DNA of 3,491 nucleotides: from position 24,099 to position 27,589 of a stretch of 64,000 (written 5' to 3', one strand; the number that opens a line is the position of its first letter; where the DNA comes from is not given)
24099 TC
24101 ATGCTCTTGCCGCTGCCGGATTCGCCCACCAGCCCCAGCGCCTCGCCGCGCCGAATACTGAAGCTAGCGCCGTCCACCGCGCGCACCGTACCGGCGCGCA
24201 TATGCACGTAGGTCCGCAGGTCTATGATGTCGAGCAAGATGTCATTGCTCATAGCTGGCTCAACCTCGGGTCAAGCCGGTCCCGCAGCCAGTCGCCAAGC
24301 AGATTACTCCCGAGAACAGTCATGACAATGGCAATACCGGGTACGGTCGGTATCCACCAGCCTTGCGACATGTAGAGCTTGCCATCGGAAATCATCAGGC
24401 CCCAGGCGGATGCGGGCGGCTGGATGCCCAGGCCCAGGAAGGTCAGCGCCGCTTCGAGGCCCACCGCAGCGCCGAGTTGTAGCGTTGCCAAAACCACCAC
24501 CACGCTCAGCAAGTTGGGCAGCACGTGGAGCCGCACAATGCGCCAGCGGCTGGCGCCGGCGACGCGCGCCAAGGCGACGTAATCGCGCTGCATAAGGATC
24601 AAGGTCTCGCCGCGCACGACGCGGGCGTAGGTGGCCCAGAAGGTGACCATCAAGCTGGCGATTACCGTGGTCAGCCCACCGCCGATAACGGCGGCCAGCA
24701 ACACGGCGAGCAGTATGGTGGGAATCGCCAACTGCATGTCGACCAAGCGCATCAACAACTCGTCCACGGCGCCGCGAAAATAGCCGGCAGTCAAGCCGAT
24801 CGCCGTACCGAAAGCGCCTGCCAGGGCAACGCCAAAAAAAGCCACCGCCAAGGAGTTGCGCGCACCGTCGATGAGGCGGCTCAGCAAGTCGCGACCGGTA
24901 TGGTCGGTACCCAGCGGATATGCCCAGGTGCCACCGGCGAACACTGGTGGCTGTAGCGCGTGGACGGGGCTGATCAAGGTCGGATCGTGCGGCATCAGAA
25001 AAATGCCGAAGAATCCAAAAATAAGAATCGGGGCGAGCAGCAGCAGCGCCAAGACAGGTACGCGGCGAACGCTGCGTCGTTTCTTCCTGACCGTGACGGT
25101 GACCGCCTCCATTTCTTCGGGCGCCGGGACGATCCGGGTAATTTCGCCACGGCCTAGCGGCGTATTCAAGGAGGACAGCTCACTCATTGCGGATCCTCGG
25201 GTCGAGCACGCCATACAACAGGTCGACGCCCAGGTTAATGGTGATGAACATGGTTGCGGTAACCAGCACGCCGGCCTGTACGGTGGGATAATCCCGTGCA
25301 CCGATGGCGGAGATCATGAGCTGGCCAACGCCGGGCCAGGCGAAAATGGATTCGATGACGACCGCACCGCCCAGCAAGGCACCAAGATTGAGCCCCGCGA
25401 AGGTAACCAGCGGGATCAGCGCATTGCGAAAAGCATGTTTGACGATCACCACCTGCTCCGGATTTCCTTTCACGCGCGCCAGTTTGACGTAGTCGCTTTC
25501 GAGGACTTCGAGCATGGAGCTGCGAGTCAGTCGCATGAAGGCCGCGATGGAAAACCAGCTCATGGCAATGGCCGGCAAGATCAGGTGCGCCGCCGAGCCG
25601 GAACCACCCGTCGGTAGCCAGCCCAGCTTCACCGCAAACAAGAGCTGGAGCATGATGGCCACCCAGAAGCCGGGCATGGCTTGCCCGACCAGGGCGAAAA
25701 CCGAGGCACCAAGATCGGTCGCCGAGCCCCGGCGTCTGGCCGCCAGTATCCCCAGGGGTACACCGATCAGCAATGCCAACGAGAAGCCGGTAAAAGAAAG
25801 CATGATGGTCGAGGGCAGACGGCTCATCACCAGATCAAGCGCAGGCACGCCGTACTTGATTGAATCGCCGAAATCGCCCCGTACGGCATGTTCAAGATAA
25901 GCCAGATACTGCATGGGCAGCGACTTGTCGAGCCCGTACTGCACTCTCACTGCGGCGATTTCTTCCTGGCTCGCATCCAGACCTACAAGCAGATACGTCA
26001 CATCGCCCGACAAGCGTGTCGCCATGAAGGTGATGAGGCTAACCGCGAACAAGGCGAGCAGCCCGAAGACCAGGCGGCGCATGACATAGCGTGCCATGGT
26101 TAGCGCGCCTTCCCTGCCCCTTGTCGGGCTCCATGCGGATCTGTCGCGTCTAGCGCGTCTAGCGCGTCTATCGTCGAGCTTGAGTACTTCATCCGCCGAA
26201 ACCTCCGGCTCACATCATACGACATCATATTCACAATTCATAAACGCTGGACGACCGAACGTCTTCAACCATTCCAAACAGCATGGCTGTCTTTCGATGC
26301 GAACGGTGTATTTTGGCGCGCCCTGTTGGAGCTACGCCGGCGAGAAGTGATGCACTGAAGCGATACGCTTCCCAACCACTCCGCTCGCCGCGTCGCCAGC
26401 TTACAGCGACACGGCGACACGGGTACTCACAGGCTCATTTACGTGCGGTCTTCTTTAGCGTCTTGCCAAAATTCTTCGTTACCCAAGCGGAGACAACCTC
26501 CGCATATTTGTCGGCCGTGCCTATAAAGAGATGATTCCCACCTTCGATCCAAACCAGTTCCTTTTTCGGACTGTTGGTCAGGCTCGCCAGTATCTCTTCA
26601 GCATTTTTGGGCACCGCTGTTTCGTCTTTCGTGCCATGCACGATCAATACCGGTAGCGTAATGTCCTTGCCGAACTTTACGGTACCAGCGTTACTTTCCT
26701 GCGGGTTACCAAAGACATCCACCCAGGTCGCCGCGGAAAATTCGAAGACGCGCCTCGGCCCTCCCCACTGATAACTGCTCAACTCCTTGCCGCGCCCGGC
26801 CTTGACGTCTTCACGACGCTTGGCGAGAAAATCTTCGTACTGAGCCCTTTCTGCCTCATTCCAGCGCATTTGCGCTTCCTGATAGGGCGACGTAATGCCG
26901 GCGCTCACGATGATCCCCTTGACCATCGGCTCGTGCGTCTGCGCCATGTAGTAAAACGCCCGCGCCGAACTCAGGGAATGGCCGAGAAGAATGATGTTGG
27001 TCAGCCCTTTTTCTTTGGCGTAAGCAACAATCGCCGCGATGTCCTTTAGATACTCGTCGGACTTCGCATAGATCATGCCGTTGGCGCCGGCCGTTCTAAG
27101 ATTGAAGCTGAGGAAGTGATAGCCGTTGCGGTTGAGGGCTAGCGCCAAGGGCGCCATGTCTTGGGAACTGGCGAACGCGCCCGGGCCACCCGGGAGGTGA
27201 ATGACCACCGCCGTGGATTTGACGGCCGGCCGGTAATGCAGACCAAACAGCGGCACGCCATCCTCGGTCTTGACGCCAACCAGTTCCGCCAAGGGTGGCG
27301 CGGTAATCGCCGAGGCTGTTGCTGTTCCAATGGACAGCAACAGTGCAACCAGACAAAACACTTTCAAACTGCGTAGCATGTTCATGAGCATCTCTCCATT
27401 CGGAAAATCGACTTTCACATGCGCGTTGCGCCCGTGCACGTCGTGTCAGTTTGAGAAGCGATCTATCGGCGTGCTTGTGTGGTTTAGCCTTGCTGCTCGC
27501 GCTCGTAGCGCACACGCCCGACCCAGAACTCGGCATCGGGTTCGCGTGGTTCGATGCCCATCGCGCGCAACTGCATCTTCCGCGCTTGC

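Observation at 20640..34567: Composite uptake/processing locus that does not map to a pathway I recognise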

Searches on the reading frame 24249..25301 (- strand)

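Call 3: search_protein_families(library=pfam, proteins=[window:24249-25301:-], max_evalue=0.001)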
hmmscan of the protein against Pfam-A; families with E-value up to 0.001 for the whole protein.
window:24249-25301:- (350 aa): 1 family
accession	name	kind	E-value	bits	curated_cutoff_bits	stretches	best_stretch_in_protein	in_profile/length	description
PF00528.27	BPD_transp_1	-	2.3e-33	115.9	26.4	1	165-348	1-183/184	Binding-protein-dependent transport system inner membrane component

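Call 4: search_protein_families(library=ncbifam, proteins=[window:24249-25301:-], max_evalue=0.001)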
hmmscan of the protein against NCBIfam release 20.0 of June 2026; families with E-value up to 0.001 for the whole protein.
window:24249-25301:- (350 aa): 19 families
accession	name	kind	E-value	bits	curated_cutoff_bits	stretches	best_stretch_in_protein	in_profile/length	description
NF045474.1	Opp2C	equivalog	1.8e-77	260.1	300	1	104-344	1-236/236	nickel transporter permease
NF045473.1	Opp1C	equivalog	4e-70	236.3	350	1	81-347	6-267/267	nickel/cobalt ABC transporter permease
TIGR02790.1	nickel_nikC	equivalog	8.3e-70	235.3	358.45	1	83-344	2-258/258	nickel ABC transporter permease subunit NikC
NF007738.0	PRK10417.1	equivalog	1.1e-69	235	335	1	79-348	8-272/277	nickel ABC transporter permease subunit NikC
NF045476.1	Opp4C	equivalog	5.3e-68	229.3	350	1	75-346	9-278/278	oligopeptide ABC transporter permease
NF008160.0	PRK10913.1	equivalog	5.6e-66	223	483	1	80-349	30-300/300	dipeptide ABC transporter permease DppC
NF007376.0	PRK09881.1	equivalog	6.4e-63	212.5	434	1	78-347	27-293/298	D,D-dipeptide ABC transporter permease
NF011662.0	PRK15082.1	equivalog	1.4e-61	208.5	484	1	76-348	31-301/303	glutathione ABC transporter permease GsiD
NF047573.1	opine_perm_CntC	exception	2.3e-54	184.6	440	1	79-347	8-271/271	staphylopine uptake ABC transporter permease subunit CntC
NF045475.1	Opp3C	equivalog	4.4e-49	167.4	450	1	127-347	107-327/328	oligopeptide ABC transporter permease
NF011935.0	PRK15406.1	equivalog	5.9e-45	154.3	433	1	85-346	42-300/302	oligopeptide ABC transporter permease OppC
NF011691.0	PRK15111.1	equivalog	8.1e-36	124.1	379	1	83-341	30-289/296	putrescine export ABC transporter permease SapC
NF043080.1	MMSYN1_0166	equivalog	7.7e-34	117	370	1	81-347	39-305/307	oligopeptide ABC transporter permease OppC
NF011596.0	PRK15021.1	subfamily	3.7e-20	72.3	439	1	129-346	122-338/341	microcin C ABC transporter permease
NF045470.1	Opp2B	equivalog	2.8e-09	36.6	350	1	135-281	79-240/300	nickel ABC transporter permease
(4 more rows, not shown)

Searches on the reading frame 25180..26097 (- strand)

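Call 3: search_protein_families(library=pfam, proteins=[window:25180-26097:-], max_evalue=0.001)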
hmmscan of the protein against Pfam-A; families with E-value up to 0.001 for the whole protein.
window:25180-26097:- (305 aa): 2 families
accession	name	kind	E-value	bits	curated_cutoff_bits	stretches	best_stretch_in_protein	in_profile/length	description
PF00528.27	BPD_transp_1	-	2.1e-47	161.7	26.4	1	112-303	1-183/184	Binding-protein-dependent transport system inner membrane component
PF19300.4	BPD_transp_1_N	-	2.5e-10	41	23.8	1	1-75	1-76/114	Binding-prot-dependent transport system membrane comp, N-term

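Call 4: search_protein_families(library=ncbifam, proteins=[window:25180-26097:-], max_evalue=0.001)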
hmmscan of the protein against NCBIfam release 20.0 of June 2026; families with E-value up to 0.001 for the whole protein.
window:25180-26097:- (305 aa): 21 families
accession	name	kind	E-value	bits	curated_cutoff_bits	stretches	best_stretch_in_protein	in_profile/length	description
NF045470.1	Opp2B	equivalog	4e-94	315.2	350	1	8-303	1-300/300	nickel ABC transporter permease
NF007677.0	PRK10352.1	equivalog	3.2e-84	282.7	433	1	1-304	1-308/314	nickel ABC transporter permease subunit NikB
TIGR02789.1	nickel_nikB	equivalog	3.2e-83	279.7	447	1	1-304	1-308/314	nickel ABC transporter permease subunit NikB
NF045469.1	Opp1B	equivalog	5.2e-80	269.2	380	1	1-303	1-307/307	nickel/cobalt ABC transporter permease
NF045471.1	Opp3B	equivalog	4.2e-78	262.9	480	1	1-303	1-303/308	oligopeptide ABC transporter permease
NF011661.0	PRK15081.1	equivalog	2.3e-76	257.2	463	1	1-303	1-304/306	glutathione ABC transporter permease GsiC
NF045472.1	Opp4B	equivalog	4.8e-72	242.9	450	1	1-303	1-319/319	oligopeptide ABC transporter permease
NF008161.0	PRK10914.1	equivalog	9e-71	238.8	590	2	169-304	202-337/339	dipeptide ABC transporter permease DppB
NF007008.0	PRK09471.1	equivalog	8.8e-64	215.8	388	1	1-303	1-305/306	oligopeptide ABC transporter permease OppB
NF011690.0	PRK15110.1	equivalog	3.1e-45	155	432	2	170-300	181-311/321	putrescine export ABC transporter permease SapB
NF011712.0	PRK15133.1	subfamily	1.8e-37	129.1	445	1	44-303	83-360/364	microcin C ABC transporter permease YejB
NF043081.1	MMSYN1_0165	equivalog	3.1e-33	115.3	350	1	84-303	165-385/388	oligopeptide ABC transporter permease OppB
NF045474.1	Opp2C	equivalog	4.8e-11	42.7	300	1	96-242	41-172/236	nickel transporter permease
NF045473.1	Opp1C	equivalog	5.7e-08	32.5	350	1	96-241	69-199/267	nickel/cobalt ABC transporter permease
NF045476.1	Opp4C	equivalog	7.8e-08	31.9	350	1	97-258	79-222/278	oligopeptide ABC transporter permease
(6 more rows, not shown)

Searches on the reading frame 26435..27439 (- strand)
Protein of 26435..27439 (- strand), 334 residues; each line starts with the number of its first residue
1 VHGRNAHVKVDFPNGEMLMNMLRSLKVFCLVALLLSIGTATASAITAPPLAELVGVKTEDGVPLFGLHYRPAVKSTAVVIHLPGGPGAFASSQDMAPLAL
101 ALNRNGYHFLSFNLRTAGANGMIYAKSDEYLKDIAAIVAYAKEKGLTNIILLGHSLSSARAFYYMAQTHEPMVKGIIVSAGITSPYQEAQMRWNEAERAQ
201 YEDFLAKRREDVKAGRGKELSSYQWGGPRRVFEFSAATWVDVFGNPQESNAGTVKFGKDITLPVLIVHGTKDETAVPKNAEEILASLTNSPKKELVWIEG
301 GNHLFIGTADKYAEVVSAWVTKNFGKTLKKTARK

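Call 3: search_protein_families(library=pfam, proteins=[window:26435-27439:-], max_evalue=0.001)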
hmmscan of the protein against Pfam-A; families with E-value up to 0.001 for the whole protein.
window:26435-27439:- (334 aa): 7 families
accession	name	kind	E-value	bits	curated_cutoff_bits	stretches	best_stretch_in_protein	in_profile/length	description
PF12146.15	Hydrolase_4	-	7e-17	62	27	2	87-192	12-120/239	Serine aminopeptidase, S33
PF00561.26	Abhydrolase_1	-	1.7e-13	51.3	25.8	1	78-306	2-241/245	alpha/beta hydrolase fold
PF12697.13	Abhydrolase_6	-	6.9e-11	43.6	26.3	1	79-314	1-216/217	Alpha/beta hydrolase family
PF08538.16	DUF1749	-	2.1e-09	37.4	24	1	95-240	49-199/299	Protein of unknown function (DUF1749)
PF20408.4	Abhydrolase_11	-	7.5e-05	23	27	0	258-305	124-167/193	Alpha/beta hydrolase domain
PF07819.20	PGAP1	-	0.00019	21.7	24.3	1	87-203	15-146/233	PGAP1-like alpha/beta domain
PF00326.27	Peptidase_S9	-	0.00044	20.2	22.6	0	260-326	143-212/213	Prolyl oligopeptidase family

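Call 4: search_protein_families(library=ncbifam, proteins=[window:26435-27439:-], max_evalue=0.001)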
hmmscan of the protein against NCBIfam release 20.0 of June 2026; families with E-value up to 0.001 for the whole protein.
window:26435-27439:- (334 aa): 9 families
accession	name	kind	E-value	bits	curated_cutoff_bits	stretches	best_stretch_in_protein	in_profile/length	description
NF041096.1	esterase_EstD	equivalog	9.2e-09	34.8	600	1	98-308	187-390/421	esterase EstD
TIGR01250.1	pro_imino_pep_2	subfamily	4e-07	29.9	167.65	0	258-320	228-287/288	proline iminopeptidase-family hydrolase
NF050089.1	i_nPHAscl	equivalog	8.2e-07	28.4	300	0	69-205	11-140/288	intracellular short-chain-length polyhydroxyalkanoate depolymerase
NF045948.1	ProImpepThrmp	equivalog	2.3e-06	27.3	500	0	78-188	27-136/291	proline iminopeptidase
NF047920.1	lactonase_UilS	equivalog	3.9e-06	26.8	400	0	98-220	44-168/285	UilS family quorum-quenching N-acyl-homoserine lactonase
NF045945.1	ProImpepLactob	equivalog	5.4e-05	22.8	400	0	258-322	231-292/293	proline iminopeptidase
TIGR01738.1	bioH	equivalog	6.6e-05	22.7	206.95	0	258-316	185-241/245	pimeloyl-ACP methyl ester esterase BioH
TIGR03100.1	hydr1_PEP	hypoth_equivalog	0.00027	20.3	168.45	1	61-179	11-130/274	hydrolase 1, exosortase A system-associated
TIGR03695.1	menH_SHCHC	equivalog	0.00036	20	208.55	0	88-195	11-120/252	2-succinyl-6-hydroxy-2,4-cyclohexadiene-1-carboxylate synthase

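Call 31: search_solved_structures(query=window:26435-27439:-, max_evalue=0.01)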
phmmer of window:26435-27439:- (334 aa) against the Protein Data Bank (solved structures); distinct sequences matched with E-value up to 0.01: 9.
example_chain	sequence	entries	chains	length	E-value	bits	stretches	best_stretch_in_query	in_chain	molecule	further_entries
1zoi_A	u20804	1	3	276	1.1e-06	31.1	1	56-184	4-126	esterase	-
4dgq_A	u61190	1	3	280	3.4e-06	29.5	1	56-303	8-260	Non-heme chloroperoxidase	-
7e04_A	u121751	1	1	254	6e-05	25.4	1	87-315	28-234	Lipase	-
5h3h_A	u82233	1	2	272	0.00018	23.9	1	103-321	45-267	Abhydrolase domain-containing protein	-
7qjn_A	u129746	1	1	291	0.0029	19.8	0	254-305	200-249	Dienelactone hydrolase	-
4zwn_A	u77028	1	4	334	0.0032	19.7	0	101-311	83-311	Monoglyceride lipase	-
4zxf_A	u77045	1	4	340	0.0035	19.6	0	101-311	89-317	Monoglyceride lipase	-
7e0n_A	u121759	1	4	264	0.0039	19.4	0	89-315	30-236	Thermostable monoacylglycerol lipase,Lipase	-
2wtm_A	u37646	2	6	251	0.0073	18.5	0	257-319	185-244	EST1E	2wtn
